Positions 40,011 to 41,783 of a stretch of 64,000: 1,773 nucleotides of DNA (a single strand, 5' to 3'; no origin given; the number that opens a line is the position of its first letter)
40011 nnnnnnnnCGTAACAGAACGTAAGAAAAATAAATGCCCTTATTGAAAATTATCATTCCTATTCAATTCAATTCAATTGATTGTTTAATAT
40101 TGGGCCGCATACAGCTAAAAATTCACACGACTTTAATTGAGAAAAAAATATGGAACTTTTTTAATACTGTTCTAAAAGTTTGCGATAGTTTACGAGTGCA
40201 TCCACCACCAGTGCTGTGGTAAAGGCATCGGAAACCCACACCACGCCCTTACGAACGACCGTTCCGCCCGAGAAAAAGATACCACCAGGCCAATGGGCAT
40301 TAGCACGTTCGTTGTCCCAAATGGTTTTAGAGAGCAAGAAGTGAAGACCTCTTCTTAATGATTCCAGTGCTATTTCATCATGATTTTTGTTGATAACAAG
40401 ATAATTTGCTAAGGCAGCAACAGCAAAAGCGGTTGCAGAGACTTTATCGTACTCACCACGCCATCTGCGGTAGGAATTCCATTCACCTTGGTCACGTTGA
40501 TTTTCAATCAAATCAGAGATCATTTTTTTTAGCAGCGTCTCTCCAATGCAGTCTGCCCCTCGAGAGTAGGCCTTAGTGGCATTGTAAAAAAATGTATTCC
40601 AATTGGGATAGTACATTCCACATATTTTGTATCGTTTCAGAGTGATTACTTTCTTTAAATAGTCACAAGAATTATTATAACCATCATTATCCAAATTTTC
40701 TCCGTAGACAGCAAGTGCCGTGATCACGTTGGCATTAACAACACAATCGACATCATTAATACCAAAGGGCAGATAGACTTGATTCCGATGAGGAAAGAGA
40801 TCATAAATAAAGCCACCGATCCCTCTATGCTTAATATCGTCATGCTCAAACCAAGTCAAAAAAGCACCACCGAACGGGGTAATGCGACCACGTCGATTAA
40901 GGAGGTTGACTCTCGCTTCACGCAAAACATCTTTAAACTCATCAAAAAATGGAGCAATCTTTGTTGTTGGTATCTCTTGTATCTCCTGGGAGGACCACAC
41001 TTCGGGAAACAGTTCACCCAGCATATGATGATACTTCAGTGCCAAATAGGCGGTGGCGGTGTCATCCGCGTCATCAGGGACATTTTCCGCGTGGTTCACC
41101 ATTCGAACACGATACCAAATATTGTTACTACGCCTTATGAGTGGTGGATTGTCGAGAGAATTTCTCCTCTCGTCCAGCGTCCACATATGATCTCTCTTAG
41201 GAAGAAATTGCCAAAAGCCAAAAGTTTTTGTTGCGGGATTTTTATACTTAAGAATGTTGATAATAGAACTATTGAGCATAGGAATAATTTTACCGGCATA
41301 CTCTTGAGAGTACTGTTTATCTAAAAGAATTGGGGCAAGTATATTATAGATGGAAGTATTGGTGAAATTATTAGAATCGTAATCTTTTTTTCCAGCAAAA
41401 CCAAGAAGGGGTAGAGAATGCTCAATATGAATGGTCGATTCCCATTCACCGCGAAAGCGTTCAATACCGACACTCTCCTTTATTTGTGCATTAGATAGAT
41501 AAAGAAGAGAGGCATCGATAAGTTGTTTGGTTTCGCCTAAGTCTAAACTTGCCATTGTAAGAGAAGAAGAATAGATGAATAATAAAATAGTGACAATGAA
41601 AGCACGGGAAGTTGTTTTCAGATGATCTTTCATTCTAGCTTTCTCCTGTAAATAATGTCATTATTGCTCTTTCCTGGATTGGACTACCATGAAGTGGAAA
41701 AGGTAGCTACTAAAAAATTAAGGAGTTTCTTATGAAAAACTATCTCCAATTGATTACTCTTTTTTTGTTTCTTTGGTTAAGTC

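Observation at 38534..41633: Signal-peptide-bearing, shortened squalene-hopene-cyclase-like protein (DxDDTA) convergent with an FAD amine-oxidase/desaturase-family protein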

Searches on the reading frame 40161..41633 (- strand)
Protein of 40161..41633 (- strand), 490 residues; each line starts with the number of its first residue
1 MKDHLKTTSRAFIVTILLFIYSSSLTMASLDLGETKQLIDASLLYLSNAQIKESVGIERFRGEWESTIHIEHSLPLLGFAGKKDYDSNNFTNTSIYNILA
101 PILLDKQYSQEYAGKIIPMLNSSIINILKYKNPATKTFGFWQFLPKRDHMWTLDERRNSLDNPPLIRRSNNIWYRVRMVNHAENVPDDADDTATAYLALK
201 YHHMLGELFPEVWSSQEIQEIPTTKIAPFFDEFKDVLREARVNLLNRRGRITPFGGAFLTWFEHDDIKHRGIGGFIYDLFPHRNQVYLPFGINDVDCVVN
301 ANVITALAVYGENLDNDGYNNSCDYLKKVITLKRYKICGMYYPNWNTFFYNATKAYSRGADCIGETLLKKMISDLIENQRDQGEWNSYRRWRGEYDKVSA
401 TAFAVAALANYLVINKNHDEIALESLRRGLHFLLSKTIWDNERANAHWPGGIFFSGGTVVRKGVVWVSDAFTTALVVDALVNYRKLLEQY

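Call 3: search_protein_families(library=pfam, proteins=[window:40161-41633:-], max_evalue=1)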
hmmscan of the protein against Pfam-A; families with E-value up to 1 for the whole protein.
window:40161-41633:- (490 aa): 0 families

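Call 4: search_protein_families(library=ncbifam, proteins=[window:40161-41633:-], max_evalue=1)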
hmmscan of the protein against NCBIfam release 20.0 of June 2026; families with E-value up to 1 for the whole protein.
window:40161-41633:- (490 aa): 1 family
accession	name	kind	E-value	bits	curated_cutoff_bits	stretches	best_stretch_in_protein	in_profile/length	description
NF008843.0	PRK11883.1-3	equivalog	0.022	13.9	406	1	394-452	338-396/424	protoporphyrinogen oxidase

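Call 5: search_solved_structures(query=window:40161-41633:-, max_evalue=10, show_alignments=3)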
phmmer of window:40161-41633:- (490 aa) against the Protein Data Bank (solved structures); distinct sequences matched with E-value up to 10: 0.

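Call 6: find_homologous_proteins(query=window:40161-41633:-)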
Query window:40161-41633:- (490 aa): 45 proteins with E <= 0.001 among 8000 candidates.
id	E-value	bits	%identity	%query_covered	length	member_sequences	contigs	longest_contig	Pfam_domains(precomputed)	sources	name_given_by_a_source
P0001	0.0e+0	1142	100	100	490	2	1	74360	-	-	-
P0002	1.9e-114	401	45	98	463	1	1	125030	-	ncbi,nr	ncbi:MAG: hypothetical protein HYW48_04105 [Deltaproteobacteria bacterium]|nr:hypothetical protein [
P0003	1.9e-110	388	44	95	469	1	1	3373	-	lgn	-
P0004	1.0e-88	316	39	92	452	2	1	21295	-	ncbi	-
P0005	1.6e-74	270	35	98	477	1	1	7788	-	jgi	jgi:hypothetical protein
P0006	2.1e-73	266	36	97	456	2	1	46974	-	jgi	jgi:hypothetical protein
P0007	5.2e-71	258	35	93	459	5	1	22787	-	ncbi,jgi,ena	-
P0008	1.2e-70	257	34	97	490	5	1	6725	-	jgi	jgi:hypothetical protein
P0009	3.6e-67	245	35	91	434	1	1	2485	-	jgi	jgi:hypothetical protein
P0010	5.1e-64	235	34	97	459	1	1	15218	-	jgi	jgi:hypothetical protein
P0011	2.3e-63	233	32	97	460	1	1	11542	-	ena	-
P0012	4.7e-63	232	33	99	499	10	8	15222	-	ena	-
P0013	4.2e-62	229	32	97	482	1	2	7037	-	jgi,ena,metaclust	metaclust:\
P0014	4.4e-61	225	40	65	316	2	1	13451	-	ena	-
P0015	2.7e-60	223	35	100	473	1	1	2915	-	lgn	-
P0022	2.1e-51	193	33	97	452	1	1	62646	-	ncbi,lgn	-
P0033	9.0e-31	125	28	90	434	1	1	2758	PF13243.13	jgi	jgi:hypothetical protein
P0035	2.0e-17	81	28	87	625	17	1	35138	-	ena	-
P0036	1.0e-14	72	28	61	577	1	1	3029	-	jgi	jgi:hypothetical protein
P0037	2.9e-13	67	25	86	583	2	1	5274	-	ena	-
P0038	1.7e-11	62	26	62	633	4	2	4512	-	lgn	-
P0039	1.8e-8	52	25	62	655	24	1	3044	-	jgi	-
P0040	2.8e-8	51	28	65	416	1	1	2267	-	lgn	-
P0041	7.7e-7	46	27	61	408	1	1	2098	-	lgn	-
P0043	3.4e-5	41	32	26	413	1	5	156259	-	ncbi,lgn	-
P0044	8.4e-5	40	23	75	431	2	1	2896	-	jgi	-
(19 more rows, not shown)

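Call 8: search_solved_structures(query=A1, max_evalue=10, show_alignments=4)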
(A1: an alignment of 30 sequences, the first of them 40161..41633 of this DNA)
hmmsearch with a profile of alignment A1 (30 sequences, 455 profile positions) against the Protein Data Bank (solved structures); distinct sequences matched with E-value up to 10: 42.
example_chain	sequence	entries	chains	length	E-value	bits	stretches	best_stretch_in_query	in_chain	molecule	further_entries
1gsz_A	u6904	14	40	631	6.2e-08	35.1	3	327-426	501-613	SQUALENE--HOPENE CYCLASE | SQUALENE-HOPENE CYCLASE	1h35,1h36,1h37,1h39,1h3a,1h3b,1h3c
2sqc_A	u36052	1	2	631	2.4e-07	33.1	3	327-426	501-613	SQUALENE-HOPENE CYCLASE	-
3sqc_A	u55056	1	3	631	2.4e-07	33.1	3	327-426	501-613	SQUALENE--HOPENE CYCLASE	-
8j5z_A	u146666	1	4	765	2.1e-06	30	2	336-407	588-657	Terpene cyclase/mutase family member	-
1w6k_A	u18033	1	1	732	5.6e-06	28.6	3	326-402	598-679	LANOSTEROL SYNTHASE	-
1w6j_A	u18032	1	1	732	5.7e-06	28.6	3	326-402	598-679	LANOSTEROL SYNTHASE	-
6vpt_A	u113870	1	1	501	8.4e-06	28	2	346-425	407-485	Cyclase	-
7xkx_A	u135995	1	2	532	3.9e-05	25.8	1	319-406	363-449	SQHop_cyclase_C domain-containing protein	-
5bp8_A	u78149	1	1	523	7.9e-05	24.8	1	342-415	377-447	Ent-copalyl diphosphate synthase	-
8v0f_A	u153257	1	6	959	0.00018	23.6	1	338-419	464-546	Copalyl diphosphate synthase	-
22ty_A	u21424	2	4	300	0.00089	21.3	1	268-326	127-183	AstC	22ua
9q3i_A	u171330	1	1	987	0.002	20.2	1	344-419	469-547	Copalyl diphosphate synthase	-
9mhs_B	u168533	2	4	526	0.002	20.2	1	270-350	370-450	Drimenol Synthase | Haloacid dehalogenase superfamily, subfamily IA, variant 3 with third motif having DD or E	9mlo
6sbg_A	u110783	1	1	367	0.0039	19.2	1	333-401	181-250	MstE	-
6sbb_A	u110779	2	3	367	0.0044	19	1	333-401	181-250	MstE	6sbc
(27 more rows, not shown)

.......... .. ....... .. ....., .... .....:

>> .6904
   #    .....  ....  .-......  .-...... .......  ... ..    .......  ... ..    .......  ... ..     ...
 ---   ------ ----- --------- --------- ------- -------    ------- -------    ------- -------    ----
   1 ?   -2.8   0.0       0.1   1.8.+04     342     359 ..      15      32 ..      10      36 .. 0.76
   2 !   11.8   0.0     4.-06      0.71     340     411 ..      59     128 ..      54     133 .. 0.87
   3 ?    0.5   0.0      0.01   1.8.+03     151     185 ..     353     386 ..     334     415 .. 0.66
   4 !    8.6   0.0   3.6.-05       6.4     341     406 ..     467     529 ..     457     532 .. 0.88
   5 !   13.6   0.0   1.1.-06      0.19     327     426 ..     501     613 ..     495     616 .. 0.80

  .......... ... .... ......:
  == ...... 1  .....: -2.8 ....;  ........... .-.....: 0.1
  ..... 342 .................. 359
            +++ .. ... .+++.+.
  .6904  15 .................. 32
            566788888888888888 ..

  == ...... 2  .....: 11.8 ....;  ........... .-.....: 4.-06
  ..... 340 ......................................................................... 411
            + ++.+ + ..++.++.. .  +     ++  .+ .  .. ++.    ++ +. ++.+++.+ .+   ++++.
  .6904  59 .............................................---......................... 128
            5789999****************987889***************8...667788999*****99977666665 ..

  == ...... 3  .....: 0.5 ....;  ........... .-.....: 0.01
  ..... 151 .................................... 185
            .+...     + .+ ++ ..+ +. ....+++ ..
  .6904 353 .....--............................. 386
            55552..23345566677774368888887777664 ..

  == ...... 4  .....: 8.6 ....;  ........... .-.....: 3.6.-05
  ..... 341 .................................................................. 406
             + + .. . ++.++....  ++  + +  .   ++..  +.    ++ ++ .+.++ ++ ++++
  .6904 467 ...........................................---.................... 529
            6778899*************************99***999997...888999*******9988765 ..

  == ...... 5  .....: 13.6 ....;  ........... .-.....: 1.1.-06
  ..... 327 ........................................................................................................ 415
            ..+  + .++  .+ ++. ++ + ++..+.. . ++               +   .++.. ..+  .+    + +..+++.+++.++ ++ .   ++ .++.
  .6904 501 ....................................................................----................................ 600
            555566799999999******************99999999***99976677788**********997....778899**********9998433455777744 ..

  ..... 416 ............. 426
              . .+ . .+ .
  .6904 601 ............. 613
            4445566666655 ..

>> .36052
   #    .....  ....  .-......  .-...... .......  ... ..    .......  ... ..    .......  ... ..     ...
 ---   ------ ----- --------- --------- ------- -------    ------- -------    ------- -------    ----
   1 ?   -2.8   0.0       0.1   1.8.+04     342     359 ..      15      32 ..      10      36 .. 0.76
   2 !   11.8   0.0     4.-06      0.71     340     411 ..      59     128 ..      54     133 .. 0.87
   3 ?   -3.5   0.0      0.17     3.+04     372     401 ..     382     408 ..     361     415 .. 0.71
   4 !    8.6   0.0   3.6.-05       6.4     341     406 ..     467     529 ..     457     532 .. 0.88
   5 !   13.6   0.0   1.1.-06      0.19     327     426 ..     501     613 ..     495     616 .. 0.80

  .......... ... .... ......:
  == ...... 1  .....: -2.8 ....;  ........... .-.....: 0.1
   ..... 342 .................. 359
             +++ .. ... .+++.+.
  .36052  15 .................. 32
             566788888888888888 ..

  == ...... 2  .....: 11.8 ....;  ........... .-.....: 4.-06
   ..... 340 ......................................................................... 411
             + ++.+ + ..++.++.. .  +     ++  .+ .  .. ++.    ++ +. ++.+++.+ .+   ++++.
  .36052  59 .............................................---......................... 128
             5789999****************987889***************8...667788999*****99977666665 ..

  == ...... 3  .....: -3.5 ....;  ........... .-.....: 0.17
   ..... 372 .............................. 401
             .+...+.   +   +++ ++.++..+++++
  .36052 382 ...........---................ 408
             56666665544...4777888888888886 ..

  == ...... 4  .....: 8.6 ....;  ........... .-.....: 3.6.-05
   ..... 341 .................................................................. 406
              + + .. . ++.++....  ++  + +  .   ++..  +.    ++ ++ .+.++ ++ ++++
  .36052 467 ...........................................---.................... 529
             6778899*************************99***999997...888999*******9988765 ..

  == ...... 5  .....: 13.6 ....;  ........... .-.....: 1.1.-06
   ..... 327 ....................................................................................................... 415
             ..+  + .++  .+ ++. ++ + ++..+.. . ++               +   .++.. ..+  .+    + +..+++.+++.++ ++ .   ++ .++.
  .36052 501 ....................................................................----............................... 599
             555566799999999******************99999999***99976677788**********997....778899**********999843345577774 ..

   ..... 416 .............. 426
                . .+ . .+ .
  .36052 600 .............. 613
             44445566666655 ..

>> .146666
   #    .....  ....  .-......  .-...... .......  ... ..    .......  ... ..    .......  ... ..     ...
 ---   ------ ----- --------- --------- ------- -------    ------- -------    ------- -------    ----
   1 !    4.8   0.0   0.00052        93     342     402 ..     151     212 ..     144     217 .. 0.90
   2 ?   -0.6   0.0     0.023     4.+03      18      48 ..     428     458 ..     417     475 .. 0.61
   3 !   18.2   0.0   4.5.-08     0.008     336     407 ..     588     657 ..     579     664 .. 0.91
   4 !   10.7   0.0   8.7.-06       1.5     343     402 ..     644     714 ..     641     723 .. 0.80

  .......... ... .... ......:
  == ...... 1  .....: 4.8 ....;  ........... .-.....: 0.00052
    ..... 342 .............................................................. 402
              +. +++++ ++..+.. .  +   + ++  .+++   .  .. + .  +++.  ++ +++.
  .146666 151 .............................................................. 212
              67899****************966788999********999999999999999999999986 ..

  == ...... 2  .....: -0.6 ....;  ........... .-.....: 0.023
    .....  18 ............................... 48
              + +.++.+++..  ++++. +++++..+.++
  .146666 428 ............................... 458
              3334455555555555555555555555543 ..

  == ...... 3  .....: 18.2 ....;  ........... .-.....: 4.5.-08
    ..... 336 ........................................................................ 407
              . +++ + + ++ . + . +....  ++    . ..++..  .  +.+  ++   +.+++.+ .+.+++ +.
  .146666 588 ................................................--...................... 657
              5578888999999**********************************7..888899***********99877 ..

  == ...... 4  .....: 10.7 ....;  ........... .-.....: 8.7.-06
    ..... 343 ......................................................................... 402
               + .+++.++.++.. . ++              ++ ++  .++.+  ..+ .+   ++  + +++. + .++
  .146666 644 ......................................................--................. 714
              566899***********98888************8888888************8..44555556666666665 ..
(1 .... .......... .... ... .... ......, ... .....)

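Call 9: search_protein_families(library=pfam, alignment_id=A1, max_evalue=0.1)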
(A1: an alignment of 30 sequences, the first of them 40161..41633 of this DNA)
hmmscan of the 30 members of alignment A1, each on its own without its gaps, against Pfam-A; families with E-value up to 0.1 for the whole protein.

A. member 1, window:40161-41633:- (490 aa): 0 families

B. families by the number of members that match (of 30 scanned): 11 families
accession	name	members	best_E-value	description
PF13243.12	SQHop_cyclase_C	15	2.3e-07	Squalene-hopene cyclase C-terminal domain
PF13249.12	SQHop_cyclase_N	5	0.0023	Squalene-hopene cyclase N-terminal domain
PF00432.27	Prenyltrans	4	0.00043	Prenyltransferase alpha-alpha toroid domain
PF07642.17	BBP2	1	0.0015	Putative beta-barrel porin-2, OmpL-like. bbp2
PF07678.20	TED_complement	1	0.0091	A-macroglobulin TED domain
PF08857.17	ParBc_2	1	0.016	Putative ParB-like nuclease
PF07910.19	Peptidase_C78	1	0.023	Peptidase family C78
PF24260.1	DUF7461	1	0.033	Family of unknown function (DUF7461)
PF24138.1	TPR_TNPO3_IPO13_2nd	1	0.038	Transportin-3/Importin-13 second TPR domain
PF10757.14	YbaJ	1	0.039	Biofilm formation regulator YbaJ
PF07470.19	Glyco_hydro_88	1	0.091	Glycosyl Hydrolase Family 88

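Call 17: find_encoding_contigs(protein=P0002, flank=6000, max_places=2)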
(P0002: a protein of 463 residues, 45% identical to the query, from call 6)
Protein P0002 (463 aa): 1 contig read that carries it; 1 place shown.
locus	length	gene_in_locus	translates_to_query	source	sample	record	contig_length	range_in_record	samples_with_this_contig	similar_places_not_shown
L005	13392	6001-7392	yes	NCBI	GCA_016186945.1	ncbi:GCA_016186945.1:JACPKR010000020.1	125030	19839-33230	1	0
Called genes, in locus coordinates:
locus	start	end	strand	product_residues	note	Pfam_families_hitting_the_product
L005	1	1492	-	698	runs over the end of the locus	PF02687:FtsX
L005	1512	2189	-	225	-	PF00005:ABC_tran, PF02463:SMC_N (faint), PF13304:AAA_21 (faint)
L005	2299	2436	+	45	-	-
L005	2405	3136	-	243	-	PF00072:Response_reg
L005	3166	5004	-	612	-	PF00512:HisKA, PF02518:HATPase_c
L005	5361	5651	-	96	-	-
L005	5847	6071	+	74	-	-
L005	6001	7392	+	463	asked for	-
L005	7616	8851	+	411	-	-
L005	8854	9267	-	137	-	-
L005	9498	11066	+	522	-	PF00370:FGGY_N, PF02782:FGGY_C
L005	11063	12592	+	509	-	PF00282:Pyridoxal_deC, PF00266:Aminotran_5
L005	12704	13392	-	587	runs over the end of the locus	PF00501:AMP-binding, PF23562:AMP-binding_C_3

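Call 18: find_encoding_contigs(protein=P0006, flank=6000, max_places=2)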
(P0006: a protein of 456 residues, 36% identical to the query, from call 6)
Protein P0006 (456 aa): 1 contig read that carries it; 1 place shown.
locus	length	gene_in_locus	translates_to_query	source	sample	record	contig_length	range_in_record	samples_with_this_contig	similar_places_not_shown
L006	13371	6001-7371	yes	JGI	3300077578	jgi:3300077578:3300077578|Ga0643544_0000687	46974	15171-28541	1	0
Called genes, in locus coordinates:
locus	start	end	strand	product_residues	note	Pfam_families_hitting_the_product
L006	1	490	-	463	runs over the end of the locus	PF00919:UPF0004, PF04055:Radical_SAM, PF01938:TRAM, PF18693:TRAM_2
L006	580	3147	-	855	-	-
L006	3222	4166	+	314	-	-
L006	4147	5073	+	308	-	-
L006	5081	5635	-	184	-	PF18306:LDcluster4, PF03641:Lysine_decarbox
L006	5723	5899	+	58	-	-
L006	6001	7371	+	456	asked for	-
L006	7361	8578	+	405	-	-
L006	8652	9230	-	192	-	PF13847:Methyltransf_31, PF08241:Methyltransf_11 (weak), PF08242:Methyltransf_12 (weak), PF13649:Methyltransf_25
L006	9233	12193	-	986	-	-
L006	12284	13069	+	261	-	PF05430:Methyltransf_30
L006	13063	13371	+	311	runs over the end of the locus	PF03060:NMO, PF01070:FMN_dh, PF03060:NMO, PF05690:ThiG (weak), PF00478:IMPDH (weak)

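Call 19: find_encoding_contigs(protein=P0022, flank=6000, max_places=2)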
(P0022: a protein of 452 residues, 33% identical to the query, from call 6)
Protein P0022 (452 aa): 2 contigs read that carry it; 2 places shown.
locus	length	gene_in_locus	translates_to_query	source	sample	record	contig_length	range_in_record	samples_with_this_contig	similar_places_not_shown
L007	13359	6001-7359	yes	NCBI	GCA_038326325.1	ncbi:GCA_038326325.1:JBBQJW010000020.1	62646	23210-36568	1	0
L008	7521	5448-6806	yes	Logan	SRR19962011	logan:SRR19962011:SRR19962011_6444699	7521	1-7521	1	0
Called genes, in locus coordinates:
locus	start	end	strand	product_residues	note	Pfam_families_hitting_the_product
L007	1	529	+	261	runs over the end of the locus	PF01596:Methyltransf_3, PF13578:Methyltransf_24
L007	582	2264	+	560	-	PF00675:Peptidase_M16, PF05193:Peptidase_M16_C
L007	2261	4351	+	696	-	PF00675:Peptidase_M16 (faint), PF05193:Peptidase_M16_C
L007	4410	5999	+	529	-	PF28550:DUF8436, PF00890:FAD_binding_2 (faint), PF01266:DAO (faint), PF01494:FAD_binding_3, PF03486:HI0933_like, PF07992:Pyr_redox_2 (faint), PF13738:Pyr_redox_3 (faint), PF21688:FAD-depend_C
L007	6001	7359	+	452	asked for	-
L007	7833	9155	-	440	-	PF05221:AdoHcyase, PF02826:2-Hacid_dh_C, PF00670:AdoHcyase_NAD, PF07991:KARI_N (weak), PF13241:NAD_binding_7 (weak)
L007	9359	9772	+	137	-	PF06491:Disulph_isomer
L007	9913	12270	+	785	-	PF13620:CarboxypepD_reg, PF13715:CarbopepD_reg_2, PF07715:Plug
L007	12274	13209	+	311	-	PF14054:DUF4249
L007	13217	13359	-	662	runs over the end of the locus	PF25833:Fn3_SaeA_3rd (faint), PF00041:fn3 (faint)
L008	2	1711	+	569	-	?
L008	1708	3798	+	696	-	PF00675:Peptidase_M16 (faint), PF05193:Peptidase_M16_C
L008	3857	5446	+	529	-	PF28550:DUF8436, PF00890:FAD_binding_2 (faint), PF01266:DAO (faint), PF01494:FAD_binding_3, PF03486:HI0933_like, PF07992:Pyr_redox_2 (faint), PF13738:Pyr_redox_3 (faint), PF21688:FAD-depend_C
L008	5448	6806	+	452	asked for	-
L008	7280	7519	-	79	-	?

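Call 20: predict_structure(alignment_id=A1)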
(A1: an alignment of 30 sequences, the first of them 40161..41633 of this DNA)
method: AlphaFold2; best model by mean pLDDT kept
length: 490 residues; sequences in the alignment: 30
mean_pLDDT: 88.9   pTM: 0.90
mean pLDDT of the five models: 88.9, 88.0, 88.0, 87.9, 87.3
residues with pLDDT >= 90: 324; 70-90: 111; 50-70: 52; < 50: 3
segments of 3 or more residues with pLDDT < 50: 22-24
pLDDT, mean of each block of 10 residues (from residue 1): 54 67 60 97 98 96 96 84 95 98 96 97 96 95 92 87 90 86 93 97 94 75 87 83 67 79 77 68 84 92 97 90 94 86 92 96 94 97 91 90 98 91 97 97 95 83 90 98 94
secondary structure, 60 per line:
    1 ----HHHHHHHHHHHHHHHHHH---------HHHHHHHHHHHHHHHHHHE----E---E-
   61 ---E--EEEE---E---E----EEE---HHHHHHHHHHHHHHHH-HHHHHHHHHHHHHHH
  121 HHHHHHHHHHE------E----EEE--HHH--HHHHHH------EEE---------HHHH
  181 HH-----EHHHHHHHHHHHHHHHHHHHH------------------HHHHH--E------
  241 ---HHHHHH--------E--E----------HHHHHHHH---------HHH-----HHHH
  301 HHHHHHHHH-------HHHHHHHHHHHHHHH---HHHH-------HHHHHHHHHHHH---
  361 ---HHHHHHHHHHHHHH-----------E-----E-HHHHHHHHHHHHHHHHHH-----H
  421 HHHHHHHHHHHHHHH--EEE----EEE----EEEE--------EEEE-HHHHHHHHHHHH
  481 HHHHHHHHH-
elements in order: H5-22 H32-49 E67-70 E83-85 H89-104 H106-130 E143-145 H153-158 E165-167 H177-182 H189-208 H227-231 H244-249 H272-279 H297-309 H317-331 H335-338 H346-357 H364-377 H397-414 H420-435 E438-440 E445-447 E452-455 E464-467 H469-489

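Call 25: find_related_loci(query=A1, collection=genome_contigs, flank=6000)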
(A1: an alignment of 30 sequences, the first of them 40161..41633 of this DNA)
Query A1 (490 aa) in genome_contigs; peptide patterns used: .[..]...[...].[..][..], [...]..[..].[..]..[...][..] (x = any residue, [..] = any of these).
402 stretches matched a pattern; 217 encode a relative of the query (tblastn E <= 1e-3); the best 80 are kept; 80 distinct loci.
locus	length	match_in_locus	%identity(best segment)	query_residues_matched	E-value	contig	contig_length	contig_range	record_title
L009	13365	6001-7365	45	10-487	2e-119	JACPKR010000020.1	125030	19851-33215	MAG: Deltaproteobacteria bacterium isolate NC_groundwater_500_Ag_S-0.1um_48_30 S35_SO-1_scaffold_123187, whole genome sh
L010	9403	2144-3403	36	36-483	4e-74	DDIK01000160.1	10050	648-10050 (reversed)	MAG TPA_asm: Bacteriovorax sp. UBA1852 UBA1852_contig_182593, whole genome shotgun sequence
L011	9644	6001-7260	35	36-484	1e-73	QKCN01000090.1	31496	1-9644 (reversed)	MAG: Bacteriovoracaceae bacterium isolate SZUA-425 scaffold_2935, whole genome shotgun sequence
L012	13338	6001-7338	35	36-487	4e-70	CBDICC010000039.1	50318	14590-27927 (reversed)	MAG: Cytophagales bacterium isolate c4877545-8144-4e01-aa96-86fd480a1874 genome assembly, contig: contig_39, whole genom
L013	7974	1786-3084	36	43-488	3e-69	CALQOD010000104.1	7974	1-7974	MAG: Chitinophaga pinensis isolate HRS-HS6-bin-60 genome assembly, contig: HRS-HS6-C6165, whole genome shotgun sequence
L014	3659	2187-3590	33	2-486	1e-67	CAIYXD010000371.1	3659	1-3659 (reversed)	MAG: uncultured Flavobacteriia bacterium isolate Loclat_bin-05263 genome assembly, contig: bin-05263:371/614, whole geno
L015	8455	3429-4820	32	10-486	2e-67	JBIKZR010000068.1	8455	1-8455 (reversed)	MAG: Crocinitomicaceae bacterium isolate ME2016-04-22_3300042393_group7_bin62 Rohwer_bin694_scaffold_2266_c1, whole geno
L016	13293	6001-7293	35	12-483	1e-64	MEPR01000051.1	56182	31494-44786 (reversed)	MAG: Bdellovibrionales bacterium GWB1_55_8 gwb1_scaffold_298, whole genome shotgun sequence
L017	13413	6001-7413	33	8-488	1e-64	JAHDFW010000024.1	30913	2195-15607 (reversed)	MAG: Cytophagales bacterium isolate MAG-31 RZ_4073, whole genome shotgun sequence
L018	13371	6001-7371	30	4-486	2e-64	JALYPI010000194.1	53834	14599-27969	MAG: Bacteroidota bacterium isolate MDV bin33 SD1454-56_k127_637863, whole genome shotgun sequence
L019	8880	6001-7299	34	42-489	4e-64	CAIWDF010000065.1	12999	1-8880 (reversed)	MAG: uncultured Bacteroidetes bacterium isolate Day2-2_bin-746 genome assembly, contig: bin-746:065/312, whole genome sh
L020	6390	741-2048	35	39-489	7e-64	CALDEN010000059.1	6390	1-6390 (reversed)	MAG: uncultured Saprospiraceae bacterium isolate B3_Bin_Bin_50_sub_1 genome assembly, contig: c_000001438772, whole geno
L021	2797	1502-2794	35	36-480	5e-64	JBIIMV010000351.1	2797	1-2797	MAG: Bacteroidia bacterium isolate ME2002-08-01_3300044695_group1_bin124 Rohwer_bin444_scaffold_59613_c1, whole genome s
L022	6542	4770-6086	32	17-486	2e-63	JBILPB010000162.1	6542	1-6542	MAG: Bacteroidia bacterium isolate ME2017-12-01_3300044633_group7_bin214 Rohwer_bin440_scaffold_13132_c1, whole genome s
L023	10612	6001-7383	33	10-483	1e-64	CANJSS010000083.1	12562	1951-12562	MAG: Flavobacteriales bacterium isolate RH-23may17-180 genome assembly, contig: RH-23may17-C39208, whole genome shotgun 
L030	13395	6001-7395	32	17-483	6e-61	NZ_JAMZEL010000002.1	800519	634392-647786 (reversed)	Runella salmonicolor strain S5 contig2, whole genome shotgun sequence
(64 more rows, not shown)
